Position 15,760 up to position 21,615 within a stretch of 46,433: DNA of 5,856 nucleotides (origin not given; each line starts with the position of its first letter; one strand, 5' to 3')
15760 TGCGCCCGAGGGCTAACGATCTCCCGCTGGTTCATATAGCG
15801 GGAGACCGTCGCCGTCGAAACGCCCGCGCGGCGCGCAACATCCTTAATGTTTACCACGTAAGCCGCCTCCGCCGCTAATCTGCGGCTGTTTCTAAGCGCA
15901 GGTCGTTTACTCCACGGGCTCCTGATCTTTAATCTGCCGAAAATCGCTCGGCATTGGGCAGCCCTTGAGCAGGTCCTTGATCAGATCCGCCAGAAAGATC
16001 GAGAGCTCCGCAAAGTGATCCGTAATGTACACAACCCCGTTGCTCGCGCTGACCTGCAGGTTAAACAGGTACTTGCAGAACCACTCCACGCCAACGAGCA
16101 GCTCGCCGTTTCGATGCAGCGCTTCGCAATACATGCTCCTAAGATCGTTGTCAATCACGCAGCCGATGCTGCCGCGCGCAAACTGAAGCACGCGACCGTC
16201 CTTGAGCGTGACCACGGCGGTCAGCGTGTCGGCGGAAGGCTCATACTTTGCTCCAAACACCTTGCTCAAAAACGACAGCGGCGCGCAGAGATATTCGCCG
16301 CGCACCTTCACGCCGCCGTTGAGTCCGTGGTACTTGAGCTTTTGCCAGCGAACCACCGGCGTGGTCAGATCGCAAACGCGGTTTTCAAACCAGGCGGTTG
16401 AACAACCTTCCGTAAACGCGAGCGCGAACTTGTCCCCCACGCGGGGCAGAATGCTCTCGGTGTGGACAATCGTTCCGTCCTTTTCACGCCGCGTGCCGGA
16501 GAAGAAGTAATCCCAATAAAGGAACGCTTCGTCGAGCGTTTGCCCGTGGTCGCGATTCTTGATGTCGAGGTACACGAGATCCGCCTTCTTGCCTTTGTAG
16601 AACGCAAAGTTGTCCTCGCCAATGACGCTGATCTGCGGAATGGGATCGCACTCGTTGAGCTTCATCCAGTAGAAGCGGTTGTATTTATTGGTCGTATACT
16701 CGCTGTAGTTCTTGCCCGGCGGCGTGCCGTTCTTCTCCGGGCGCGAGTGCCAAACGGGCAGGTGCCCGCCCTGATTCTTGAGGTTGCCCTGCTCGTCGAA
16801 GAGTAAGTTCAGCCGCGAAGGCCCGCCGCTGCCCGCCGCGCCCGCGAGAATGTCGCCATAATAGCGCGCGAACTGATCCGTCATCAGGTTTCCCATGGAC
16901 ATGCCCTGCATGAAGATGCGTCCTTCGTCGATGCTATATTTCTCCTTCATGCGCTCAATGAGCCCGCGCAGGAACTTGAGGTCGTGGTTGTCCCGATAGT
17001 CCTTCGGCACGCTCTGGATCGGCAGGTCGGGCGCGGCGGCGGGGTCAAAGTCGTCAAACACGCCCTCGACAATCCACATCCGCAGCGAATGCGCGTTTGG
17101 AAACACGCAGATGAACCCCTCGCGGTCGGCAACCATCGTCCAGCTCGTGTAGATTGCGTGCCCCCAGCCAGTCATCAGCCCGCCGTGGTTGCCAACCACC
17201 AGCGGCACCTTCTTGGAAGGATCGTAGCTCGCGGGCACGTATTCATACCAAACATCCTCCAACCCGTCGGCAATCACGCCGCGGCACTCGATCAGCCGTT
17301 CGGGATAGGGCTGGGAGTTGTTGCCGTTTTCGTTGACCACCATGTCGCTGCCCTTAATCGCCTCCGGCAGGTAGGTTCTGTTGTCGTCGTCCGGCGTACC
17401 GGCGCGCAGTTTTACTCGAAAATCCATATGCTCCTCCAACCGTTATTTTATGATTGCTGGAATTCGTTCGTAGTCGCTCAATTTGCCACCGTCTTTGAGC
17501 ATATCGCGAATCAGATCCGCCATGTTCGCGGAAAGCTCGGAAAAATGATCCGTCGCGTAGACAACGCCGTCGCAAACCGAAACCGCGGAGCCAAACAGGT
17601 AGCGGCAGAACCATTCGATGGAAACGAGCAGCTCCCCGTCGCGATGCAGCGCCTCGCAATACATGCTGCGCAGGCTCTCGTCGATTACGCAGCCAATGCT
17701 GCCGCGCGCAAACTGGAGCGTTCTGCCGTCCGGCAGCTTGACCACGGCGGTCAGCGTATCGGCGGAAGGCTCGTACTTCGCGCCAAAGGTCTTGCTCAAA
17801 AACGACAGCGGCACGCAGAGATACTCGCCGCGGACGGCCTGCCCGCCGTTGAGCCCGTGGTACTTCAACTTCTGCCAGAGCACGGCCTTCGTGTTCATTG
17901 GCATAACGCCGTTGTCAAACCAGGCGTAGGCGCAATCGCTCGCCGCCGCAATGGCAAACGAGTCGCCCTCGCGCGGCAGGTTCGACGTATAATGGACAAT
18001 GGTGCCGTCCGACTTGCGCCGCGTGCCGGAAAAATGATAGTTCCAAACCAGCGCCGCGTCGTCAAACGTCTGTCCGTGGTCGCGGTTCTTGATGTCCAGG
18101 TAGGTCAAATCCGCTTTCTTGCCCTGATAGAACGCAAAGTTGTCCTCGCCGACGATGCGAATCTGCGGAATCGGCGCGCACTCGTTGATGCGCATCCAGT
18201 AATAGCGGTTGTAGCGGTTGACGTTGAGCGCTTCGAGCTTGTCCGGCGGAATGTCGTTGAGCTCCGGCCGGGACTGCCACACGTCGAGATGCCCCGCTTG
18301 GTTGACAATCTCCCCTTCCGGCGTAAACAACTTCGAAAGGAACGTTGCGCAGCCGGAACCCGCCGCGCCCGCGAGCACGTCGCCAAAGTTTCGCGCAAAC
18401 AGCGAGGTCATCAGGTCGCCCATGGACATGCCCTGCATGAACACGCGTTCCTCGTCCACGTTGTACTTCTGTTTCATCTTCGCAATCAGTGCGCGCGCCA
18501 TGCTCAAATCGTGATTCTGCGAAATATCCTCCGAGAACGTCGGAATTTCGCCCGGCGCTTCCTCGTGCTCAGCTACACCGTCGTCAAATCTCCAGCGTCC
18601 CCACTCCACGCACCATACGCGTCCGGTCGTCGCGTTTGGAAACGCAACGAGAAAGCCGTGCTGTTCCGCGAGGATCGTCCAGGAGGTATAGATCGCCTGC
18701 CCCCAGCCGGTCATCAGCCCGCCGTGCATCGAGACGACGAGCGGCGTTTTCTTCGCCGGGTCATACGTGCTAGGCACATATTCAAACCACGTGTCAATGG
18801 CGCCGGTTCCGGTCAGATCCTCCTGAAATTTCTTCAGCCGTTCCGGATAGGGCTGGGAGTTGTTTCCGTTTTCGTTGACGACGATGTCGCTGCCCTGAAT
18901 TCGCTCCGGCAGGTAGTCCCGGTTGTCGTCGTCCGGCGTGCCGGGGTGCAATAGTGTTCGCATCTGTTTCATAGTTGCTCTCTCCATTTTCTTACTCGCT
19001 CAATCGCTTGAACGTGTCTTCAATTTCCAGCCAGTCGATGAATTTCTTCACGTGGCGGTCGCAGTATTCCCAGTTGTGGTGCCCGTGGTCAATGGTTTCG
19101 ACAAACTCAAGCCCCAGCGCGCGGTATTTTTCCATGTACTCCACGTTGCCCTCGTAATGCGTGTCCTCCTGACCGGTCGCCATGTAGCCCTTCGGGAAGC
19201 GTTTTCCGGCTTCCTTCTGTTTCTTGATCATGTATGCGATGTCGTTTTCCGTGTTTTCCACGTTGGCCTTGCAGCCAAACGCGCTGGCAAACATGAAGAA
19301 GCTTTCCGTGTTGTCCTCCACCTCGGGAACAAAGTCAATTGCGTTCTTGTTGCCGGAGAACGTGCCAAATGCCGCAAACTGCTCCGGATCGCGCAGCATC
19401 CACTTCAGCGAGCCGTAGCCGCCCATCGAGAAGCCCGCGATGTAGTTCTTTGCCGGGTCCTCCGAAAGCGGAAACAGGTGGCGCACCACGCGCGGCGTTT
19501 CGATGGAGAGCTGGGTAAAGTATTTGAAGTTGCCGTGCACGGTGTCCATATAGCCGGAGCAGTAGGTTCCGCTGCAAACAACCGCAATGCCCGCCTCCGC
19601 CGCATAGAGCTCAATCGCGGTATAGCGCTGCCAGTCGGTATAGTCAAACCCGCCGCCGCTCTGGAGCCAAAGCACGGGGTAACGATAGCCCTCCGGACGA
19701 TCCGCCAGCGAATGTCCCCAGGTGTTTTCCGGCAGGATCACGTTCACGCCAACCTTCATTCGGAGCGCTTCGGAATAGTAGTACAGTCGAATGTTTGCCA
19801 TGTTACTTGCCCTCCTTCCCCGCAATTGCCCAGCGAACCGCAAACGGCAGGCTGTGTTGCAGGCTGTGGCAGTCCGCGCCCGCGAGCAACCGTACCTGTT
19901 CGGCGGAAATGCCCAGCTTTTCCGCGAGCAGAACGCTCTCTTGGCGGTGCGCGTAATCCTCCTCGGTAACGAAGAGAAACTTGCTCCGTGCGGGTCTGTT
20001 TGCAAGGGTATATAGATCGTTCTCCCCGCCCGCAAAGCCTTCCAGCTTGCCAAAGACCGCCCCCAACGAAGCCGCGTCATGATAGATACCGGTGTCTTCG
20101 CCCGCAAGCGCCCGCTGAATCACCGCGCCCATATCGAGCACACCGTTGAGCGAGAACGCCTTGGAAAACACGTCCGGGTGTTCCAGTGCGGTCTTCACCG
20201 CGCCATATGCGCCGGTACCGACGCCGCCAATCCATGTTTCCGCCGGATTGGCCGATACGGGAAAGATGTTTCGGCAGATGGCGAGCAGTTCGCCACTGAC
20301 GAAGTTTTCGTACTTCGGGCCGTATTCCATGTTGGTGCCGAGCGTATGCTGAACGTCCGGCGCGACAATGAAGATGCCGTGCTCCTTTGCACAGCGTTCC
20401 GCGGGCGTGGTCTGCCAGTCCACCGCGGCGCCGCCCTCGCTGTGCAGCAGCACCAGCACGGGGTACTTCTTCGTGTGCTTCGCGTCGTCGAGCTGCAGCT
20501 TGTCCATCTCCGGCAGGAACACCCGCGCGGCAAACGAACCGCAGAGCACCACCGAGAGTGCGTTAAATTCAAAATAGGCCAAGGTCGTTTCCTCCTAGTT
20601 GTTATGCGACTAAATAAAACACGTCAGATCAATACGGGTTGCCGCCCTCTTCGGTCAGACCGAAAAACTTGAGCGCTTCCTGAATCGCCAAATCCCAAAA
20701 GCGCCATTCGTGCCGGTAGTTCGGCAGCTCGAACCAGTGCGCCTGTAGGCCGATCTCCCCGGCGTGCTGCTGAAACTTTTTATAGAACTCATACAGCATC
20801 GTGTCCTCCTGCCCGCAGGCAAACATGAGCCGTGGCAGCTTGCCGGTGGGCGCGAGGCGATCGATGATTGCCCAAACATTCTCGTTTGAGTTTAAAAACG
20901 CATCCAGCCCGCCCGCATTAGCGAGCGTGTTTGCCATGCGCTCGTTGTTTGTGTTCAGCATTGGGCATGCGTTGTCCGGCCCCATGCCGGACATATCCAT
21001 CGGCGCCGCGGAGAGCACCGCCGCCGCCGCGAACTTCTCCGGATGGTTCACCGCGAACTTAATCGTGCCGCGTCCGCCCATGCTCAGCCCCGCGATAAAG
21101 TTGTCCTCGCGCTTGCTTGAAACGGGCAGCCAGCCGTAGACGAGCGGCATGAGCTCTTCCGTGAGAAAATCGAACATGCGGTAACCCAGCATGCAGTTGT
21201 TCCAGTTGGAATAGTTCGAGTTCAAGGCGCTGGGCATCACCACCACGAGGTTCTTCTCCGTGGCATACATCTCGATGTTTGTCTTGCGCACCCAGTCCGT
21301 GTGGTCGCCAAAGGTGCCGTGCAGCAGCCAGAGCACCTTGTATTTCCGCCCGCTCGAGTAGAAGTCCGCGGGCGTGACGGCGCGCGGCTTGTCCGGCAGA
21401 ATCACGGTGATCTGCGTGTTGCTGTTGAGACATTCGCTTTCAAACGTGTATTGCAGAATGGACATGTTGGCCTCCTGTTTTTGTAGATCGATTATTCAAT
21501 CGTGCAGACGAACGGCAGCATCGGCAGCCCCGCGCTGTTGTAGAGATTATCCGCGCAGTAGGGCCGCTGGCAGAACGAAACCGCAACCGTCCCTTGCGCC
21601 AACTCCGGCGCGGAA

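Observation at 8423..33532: Esterase-saturated, glycosidase-free sugar locus: candidate intracellular pathway for heavily acylated alpha-glucosides (acyl-sugars)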

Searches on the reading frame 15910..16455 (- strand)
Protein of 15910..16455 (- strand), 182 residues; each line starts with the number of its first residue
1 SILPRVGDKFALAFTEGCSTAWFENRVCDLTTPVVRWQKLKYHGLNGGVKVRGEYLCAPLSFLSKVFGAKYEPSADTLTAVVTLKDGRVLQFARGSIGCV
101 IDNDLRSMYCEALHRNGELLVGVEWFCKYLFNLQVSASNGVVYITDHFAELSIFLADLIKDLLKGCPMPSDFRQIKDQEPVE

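Call 82: predict_structure(alignment_id=A2)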
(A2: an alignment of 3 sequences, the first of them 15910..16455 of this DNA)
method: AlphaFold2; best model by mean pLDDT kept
length: 182 residues; sequences in the alignment: 3
mean_pLDDT: 76.7   pTM: 0.75
mean pLDDT of the five models: 76.7, 74.4, 73.6, 70.5, 65.1
residues with pLDDT >= 90: 49; 70-90: 76; 50-70: 30; < 50: 27
segments of 3 or more residues with pLDDT < 50: 1-6, 42-48, 99-108
pLDDT, mean of each block of 10 residues (from residue 1): 52 91 88 83 46 80 93 90 88 66 48 87 87 88 85 86 75 56 45
secondary structure, 60 per line:
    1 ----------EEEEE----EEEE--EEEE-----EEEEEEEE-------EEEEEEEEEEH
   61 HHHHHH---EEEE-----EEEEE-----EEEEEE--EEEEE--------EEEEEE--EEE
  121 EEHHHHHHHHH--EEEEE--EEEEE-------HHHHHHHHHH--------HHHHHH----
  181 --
elements in order: E11-15 E20-23 E26-29 E35-42 E50-59 H60-66 E70-73 E79-83 E89-94 E97-101 E110-115 E118-122 H123-131 E134-138 E141-145 H153-162 H171-176

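Call 84: fold_search(model_id=the predicted structure, library=pdb)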
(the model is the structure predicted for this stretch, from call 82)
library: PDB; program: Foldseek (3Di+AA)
matches with E <= 10: 651; with E <= 0.001: 0
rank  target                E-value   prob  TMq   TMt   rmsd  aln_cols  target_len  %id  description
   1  1qak_B                1.3e-01  1.00  0.33  0.09   2.8        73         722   16  THE ACTIVE SITE BASE CONTROLS COFACTOR REACTIVITY IN ESCHERICHIA COLI AMINE OXIDASE : X-RAY CRYSTALLOGRAPHIC STUDIES W (released 1999-08-24)
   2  1dyu_B                1.6e-01  0.99  0.34  0.09   2.9        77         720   17  The active site base controls cofactor reactivity in Escherichia coli amine oxidase: X-ray crystallographic studies wi (released 2000-02-29)
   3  6grr_B                1.6e-01  0.99  0.35  0.10   2.9        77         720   16  Crystal structure of Escherichia coli amine oxidase mutant I342F/E573Q (released 2018-09-05)
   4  6ezz_B                1.6e-01  0.97  0.31  0.09   4.2        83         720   12  Crystal structure of Escherichia coli amine oxidase mutant E573Q (released 2018-08-29)
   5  1qaf_B                1.6e-01  0.99  0.35  0.10   3.0        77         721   16  THE ACTIVE SITE BASE CONTROLS COFACTOR REACTIVITY IN ESCHERICHIA COLI AMINE OXIDASE : X-RAY CRYSTALLOGRAPHIC STUDIES W (released 1999-08-23)
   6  2xsh_A                1.7e-01  0.10  0.15  0.07  15.0       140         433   17  CRYSTAL STRUCTURE OF P4 VARIANT OF BIPHENYL DIOXYGENASE FROM BURKHOLDERIA XENOVORANS LB400 IN COMPLEX WITH 2,6 DI CHLO (released 2010-11-24)
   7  1spu_B                1.9e-01  0.97  0.30  0.09   4.1        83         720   13  STRUCTURE OF OXIDOREDUCTASE (released 1997-03-12)
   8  1qal_B                2.1e-01  0.99  0.35  0.10   3.0        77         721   16  THE ACTIVE SITE BASE CONTROLS COFACTOR REACTIVITY IN ESCHERICHIA COLI AMINE OXIDASE : X-RAY CRYSTALLOGRAPHIC STUDIES W (released 1999-08-24)
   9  9r68_I                2.2e-01  0.09  0.18  0.07  17.8       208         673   10  CPS secretion pathway Wza-Wzc_C1 (Conf 2) (released 2026-03-04)
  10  8env_I                2.2e-01  0.06  0.16  0.18  14.7       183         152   11  In situ cryo-EM structure of Pseudomonas phage E217 tail baseplate in C6 map (released 2023-07-26)
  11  1oac_A                2.9e-01  0.94  0.31  0.09   4.5        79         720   14  CRYSTAL STRUCTURE OF A QUINOENZYME: COPPER AMINE OXIDASE OF ESCHERICHIA COLI AT 2 ANGSTROEMS RESOLUTION (released 1996-04-03)
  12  2gbw_C                3.0e-01  0.09  0.13  0.07  16.1       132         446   14  Crystal Structure of Biphenyl 2,3-Dioxygenase from Sphingomonas yanoikuyae B1 (released 2007-03-20)
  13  1qak_A                3.4e-01  0.93  0.31  0.09   4.1        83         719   12  THE ACTIVE SITE BASE CONTROLS COFACTOR REACTIVITY IN ESCHERICHIA COLI AMINE OXIDASE : X-RAY CRYSTALLOGRAPHIC STUDIES W (released 1999-08-24)
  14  1oac_B                3.4e-01  0.92  0.31  0.09   4.5        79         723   14  CRYSTAL STRUCTURE OF A QUINOENZYME: COPPER AMINE OXIDASE OF ESCHERICHIA COLI AT 2 ANGSTROEMS RESOLUTION (released 1996-04-03)
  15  5aew_W                3.4e-01  0.08  0.14  0.08  15.2       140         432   15  Crystal structure of II9 variant of Biphenyl dioxygenase from Burkholderia xenovorans LB400 in complex with biphenyl (released 2016-04-06)
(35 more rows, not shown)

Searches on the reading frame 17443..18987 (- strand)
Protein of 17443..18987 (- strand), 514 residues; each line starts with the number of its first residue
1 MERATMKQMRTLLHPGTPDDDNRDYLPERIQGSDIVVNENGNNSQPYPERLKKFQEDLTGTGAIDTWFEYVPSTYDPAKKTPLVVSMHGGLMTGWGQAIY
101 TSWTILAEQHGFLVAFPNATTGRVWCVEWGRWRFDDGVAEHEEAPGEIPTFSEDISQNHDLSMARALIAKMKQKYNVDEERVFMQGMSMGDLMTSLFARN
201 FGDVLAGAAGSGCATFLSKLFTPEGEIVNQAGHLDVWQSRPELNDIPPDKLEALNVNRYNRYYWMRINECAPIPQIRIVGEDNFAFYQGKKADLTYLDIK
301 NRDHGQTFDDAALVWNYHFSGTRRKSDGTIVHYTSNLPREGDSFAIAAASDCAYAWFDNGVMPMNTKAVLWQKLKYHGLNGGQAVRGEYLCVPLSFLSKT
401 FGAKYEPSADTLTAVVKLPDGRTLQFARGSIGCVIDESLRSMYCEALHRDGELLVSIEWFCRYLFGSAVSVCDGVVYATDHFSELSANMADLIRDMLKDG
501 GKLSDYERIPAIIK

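Call 4: search_protein_families(library=pfam, proteins=[window:17443-18987:-], max_evalue=0.01)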
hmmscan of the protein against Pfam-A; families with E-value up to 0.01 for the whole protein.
window:17443-18987:- (514 aa): 2 families
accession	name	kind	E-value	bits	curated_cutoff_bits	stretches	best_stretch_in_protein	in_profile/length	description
PF10503.15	Esterase_PHB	-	1.3e-05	25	23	1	79-208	14-125/219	Esterase PHB depolymerase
PF07833.16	Cu_amine_oxidN1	-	0.0069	16.8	24.2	0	388-462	18-91/108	Copper amine oxidase N-terminal domain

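Call 6: search_protein_families(library=ncbifam, proteins=[window:17443-18987:-], max_evalue=0.01)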
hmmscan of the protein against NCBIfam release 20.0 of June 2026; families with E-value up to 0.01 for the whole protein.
window:17443-18987:- (514 aa): 2 families
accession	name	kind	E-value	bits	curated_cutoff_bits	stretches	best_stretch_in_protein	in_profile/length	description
NF050058.1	e_dPHAscl_type1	hypoth_equivalog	4.3e-20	72.3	150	1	68-209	11-133/276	extracellular catalytic domain type 1 short-chain-length polyhydroxyalkanoate depolymerase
TIGR01840.1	esterase_phb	subfamily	2e-16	60.1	107.85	1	68-212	2-127/213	PHB depolymerase family esterase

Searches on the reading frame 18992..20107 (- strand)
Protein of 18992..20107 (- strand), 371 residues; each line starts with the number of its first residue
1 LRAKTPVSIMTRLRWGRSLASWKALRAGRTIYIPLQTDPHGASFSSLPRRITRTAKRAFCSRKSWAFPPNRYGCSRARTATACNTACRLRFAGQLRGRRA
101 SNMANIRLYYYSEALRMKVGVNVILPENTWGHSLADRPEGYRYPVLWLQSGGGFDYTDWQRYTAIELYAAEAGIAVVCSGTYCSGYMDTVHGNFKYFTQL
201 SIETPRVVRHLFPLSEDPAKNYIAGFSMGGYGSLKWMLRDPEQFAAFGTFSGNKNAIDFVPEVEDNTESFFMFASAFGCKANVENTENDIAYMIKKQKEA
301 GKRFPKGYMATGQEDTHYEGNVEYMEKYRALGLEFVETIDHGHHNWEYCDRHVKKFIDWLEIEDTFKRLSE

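Call 4: search_protein_families(library=pfam, proteins=[window:18992-20107:-], max_evalue=0.01)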
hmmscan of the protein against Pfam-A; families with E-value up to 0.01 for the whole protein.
window:18992-20107:- (371 aa): 2 families
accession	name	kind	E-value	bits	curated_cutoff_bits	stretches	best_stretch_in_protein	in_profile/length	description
PF00756.26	Esterase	-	4.3e-13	50.1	22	1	112-255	1-151/251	Putative esterase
PF12146.15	Hydrolase_4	-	0.0036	17.1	27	0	161-247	19-104/239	Serine aminopeptidase, S33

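Call 6: search_protein_families(library=ncbifam, proteins=[window:18992-20107:-], max_evalue=0.01)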
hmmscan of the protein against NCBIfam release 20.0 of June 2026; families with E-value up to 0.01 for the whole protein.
window:18992-20107:- (371 aa): 3 families
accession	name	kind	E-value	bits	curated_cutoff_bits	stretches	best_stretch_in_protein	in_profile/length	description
NF041944.1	Xylase_Ferestase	equivalog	4e-09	35.2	1200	1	107-312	470-673/694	bifunctional endo-1,4-beta-xylanase/feruloyl esterase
TIGR02821.1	fghA_ester_D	equivalog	1.4e-07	31.3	281.7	1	180-251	101-170/275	S-formylglutathione hydrolase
NF050058.1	e_dPHAscl_type1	hypoth_equivalog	0.00033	20.2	150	1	217-316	102-190/276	extracellular catalytic domain type 1 short-chain-length polyhydroxyalkanoate depolymerase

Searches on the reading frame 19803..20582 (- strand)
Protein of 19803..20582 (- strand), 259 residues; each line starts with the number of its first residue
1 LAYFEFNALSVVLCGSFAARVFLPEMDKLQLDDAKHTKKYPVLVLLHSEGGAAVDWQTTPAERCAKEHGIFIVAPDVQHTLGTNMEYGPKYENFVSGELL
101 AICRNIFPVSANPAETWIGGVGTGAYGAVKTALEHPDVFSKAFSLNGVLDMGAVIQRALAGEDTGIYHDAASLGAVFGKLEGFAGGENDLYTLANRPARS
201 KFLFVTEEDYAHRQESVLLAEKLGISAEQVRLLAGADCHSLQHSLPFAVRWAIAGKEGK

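Call 4: search_protein_families(library=pfam, proteins=[window:19803-20582:-], max_evalue=0.01)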
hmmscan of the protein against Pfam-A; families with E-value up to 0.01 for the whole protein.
window:19803-20582:- (259 aa): 1 family
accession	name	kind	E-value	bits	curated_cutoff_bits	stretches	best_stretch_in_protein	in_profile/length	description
PF00756.26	Esterase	-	1.2e-08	35.5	22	1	35-152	19-153/251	Putative esterase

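Call 6: search_protein_families(library=ncbifam, proteins=[window:19803-20582:-], max_evalue=0.01)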
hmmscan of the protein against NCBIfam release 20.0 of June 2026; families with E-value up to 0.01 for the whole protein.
window:19803-20582:- (259 aa): 3 families
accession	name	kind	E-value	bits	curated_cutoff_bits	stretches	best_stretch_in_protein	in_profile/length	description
NF050058.1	e_dPHAscl_type1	hypoth_equivalog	1.3e-05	24.8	150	1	37-148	19-138/276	extracellular catalytic domain type 1 short-chain-length polyhydroxyalkanoate depolymerase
TIGR02821.1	fghA_ester_D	equivalog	2.1e-05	24.2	281.7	1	90-141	116-165/275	S-formylglutathione hydrolase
NF007758.0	PRK10439.1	equivalog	0.0018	17.3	222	1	89-147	267-325/418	enterochelin esterase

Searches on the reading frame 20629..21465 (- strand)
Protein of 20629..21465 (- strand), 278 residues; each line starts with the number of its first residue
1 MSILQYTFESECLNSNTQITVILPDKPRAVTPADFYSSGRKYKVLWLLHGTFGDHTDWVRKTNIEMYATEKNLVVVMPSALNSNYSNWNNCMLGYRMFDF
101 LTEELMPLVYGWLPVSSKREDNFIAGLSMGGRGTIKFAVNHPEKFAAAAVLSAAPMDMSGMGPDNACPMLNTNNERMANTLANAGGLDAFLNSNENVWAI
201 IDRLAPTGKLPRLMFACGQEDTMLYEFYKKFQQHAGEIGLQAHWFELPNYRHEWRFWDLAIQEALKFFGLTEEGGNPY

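Call 5: search_protein_families(library=pfam, proteins=[window:20629-21465:-], max_evalue=0.01)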
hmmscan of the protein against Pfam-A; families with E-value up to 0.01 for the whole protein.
window:20629-21465:- (278 aa): 2 families
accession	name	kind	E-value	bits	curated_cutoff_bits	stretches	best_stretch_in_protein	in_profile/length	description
PF00756.26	Esterase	-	2e-17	64.2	22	1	11-158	2-159/251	Putative esterase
PF12146.15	Hydrolase_4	-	0.00063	19.5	27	1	119-160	75-115/239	Serine aminopeptidase, S33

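Call 6: search_protein_families(library=ncbifam, proteins=[window:20629-21465:-], max_evalue=0.01)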
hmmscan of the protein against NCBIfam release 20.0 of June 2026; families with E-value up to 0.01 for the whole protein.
window:20629-21465:- (278 aa): 9 families
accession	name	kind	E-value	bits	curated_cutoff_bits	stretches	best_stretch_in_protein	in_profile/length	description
NF050058.1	e_dPHAscl_type1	hypoth_equivalog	7.1e-12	45.4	150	2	122-176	106-160/276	extracellular catalytic domain type 1 short-chain-length polyhydroxyalkanoate depolymerase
TIGR02821.1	fghA_ester_D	equivalog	4.5e-11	42.8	281.7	1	94-149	114-167/275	S-formylglutathione hydrolase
TIGR01840.1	esterase_phb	subfamily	1.1e-06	28.3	107.85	1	122-164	97-139/213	PHB depolymerase family esterase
NF041944.1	Xylase_Ferestase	equivalog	9.2e-06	24.1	1200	1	3-154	468-623/694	bifunctional endo-1,4-beta-xylanase/feruloyl esterase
NF050059.1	e_dPHAscl_type2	hypoth_equivalog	1.7e-05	24.4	280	0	119-175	8-64/305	extracellular catalytic domain type 2 short-chain-length polyhydroxyalkanoate depolymerase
NF007758.0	PRK10439.1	equivalog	4.6e-05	22.5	222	1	100-151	272-323/418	enterochelin esterase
TIGR03695.1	menH_SHCHC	equivalog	0.00033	20.2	208.55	1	43-155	3-106/252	2-succinyl-6-hydroxy-2,4-cyclohexadiene-1-carboxylate synthase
NF050057.1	e_dPHAmcl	equivalog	0.0047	16.2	270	1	98-160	120-178/252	extracellular medium-chain-length polyhydroxyalkanoate depolymerase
NF008340.0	PRK11126.1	equivalog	0.0076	15.5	261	0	41-143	13-101/255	2-succinyl-6-hydroxy-2,4-cyclohexadiene-1-carboxylate synthase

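Call 54: search_solved_structures(query=window:20629-21465:-, max_evalue=0.001)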
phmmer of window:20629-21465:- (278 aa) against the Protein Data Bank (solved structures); distinct sequences matched with E-value up to 0.001: 34.
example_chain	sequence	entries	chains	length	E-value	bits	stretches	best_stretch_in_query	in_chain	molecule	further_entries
4rgy_A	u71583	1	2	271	5e-47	163.7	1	1-275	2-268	Esterase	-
7l0a_A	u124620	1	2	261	1e-32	116.7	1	4-266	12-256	Esterase family protein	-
6vh9_A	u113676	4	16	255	1.4e-32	116.3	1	7-266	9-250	Esterase family protein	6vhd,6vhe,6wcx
2uz0_A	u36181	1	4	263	7e-22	81.1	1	3-262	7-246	TRIBUTYRIN ESTERASE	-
4rot_A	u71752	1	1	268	8.4e-18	67.8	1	6-268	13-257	Esterase A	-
7xrt_A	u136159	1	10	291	8.6e-18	67.7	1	31-268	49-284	Ferulic acid esterase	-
7xrv_A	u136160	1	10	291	2.3e-17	66.4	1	31-268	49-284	Ferulic acid esterase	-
6sx4_AAA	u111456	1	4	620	5.2e-17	65.2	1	24-152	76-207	Protein PS1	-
5vol_A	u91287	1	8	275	3e-14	56.1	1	7-268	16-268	Putative esterase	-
6ne9_A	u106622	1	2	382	3.1e-13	52.8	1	30-152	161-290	Isoamylase protein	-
1jjf_A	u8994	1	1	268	1.5e-11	47.2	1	26-156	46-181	ENDO-1,4-BETA-XYLANASE Z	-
1jt2_A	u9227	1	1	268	3.9e-11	45.9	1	26-156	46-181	PROTEIN (ENDO-1,4-BETA-XYLANASE Z)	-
7b5v_A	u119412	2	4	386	3.3e-10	42.8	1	30-152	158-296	Carbohydrate Esterase family 1 protein with an N-terminal carbohydrate binding module fami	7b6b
6jzl_A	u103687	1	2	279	5.9e-09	38.7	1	82-152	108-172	S-formylglutathione hydrolase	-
8z91_A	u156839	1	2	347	1.3e-08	37.6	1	31-161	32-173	Esterase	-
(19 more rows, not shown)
